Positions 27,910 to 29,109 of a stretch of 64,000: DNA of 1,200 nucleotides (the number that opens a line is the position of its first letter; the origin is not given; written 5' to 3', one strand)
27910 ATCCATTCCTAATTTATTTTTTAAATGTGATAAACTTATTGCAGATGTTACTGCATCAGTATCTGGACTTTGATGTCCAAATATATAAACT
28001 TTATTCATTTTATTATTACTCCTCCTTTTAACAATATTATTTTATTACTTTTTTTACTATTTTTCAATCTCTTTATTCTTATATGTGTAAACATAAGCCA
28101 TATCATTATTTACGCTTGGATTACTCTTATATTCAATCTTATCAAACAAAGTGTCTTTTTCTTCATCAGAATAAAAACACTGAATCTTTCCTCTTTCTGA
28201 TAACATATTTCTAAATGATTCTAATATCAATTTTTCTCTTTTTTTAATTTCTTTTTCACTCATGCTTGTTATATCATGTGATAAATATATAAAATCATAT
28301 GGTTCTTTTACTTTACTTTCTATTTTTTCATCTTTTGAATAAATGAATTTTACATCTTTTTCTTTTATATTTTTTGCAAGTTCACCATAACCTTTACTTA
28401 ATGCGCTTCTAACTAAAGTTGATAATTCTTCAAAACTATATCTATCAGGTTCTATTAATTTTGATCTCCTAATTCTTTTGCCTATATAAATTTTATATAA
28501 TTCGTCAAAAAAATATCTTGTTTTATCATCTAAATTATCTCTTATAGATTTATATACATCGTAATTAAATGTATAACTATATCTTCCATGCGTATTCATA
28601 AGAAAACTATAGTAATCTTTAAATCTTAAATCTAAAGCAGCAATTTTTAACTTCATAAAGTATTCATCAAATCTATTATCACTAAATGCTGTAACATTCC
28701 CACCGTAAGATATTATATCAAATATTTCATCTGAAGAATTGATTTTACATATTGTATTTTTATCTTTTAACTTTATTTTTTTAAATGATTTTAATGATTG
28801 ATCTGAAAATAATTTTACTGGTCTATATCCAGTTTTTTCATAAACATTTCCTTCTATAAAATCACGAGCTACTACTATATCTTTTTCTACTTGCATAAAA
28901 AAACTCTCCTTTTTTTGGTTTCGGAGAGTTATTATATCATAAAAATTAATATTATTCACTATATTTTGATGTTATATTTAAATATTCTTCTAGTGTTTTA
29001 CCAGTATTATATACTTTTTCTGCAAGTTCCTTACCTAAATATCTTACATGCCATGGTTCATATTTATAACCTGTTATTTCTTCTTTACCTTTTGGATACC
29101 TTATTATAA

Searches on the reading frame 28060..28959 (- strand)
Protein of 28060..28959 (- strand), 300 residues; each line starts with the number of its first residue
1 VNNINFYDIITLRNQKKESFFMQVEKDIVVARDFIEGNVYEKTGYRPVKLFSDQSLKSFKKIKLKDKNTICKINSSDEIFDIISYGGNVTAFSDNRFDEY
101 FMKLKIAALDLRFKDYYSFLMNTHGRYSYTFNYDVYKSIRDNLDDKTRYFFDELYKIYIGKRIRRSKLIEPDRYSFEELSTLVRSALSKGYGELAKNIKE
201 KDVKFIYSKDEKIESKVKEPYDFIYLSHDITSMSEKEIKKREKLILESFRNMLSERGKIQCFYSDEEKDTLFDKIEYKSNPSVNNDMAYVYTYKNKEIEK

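Call 6: search_protein_families(library=pfam, proteins=[window:28060-28959:-], max_evalue=0.001)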
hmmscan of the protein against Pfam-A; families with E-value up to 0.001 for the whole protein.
window:28060-28959:- (300 aa): 0 families

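Call 82: search_protein_families(library=pfam, proteins=[window:28060-28959:-], max_evalue=1)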
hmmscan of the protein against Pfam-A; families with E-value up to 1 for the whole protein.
window:28060-28959:- (300 aa): 2 families
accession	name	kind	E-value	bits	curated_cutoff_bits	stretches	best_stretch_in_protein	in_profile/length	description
PF15513.11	DUF4651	-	0.067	13.6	22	1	239-269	1-30/61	Domain of unknown function (DUF4651)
PF10012.15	DUF2255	-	0.12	13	29.8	1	184-236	51-106/115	Uncharacterized protein conserved in bacteria (DUF2255)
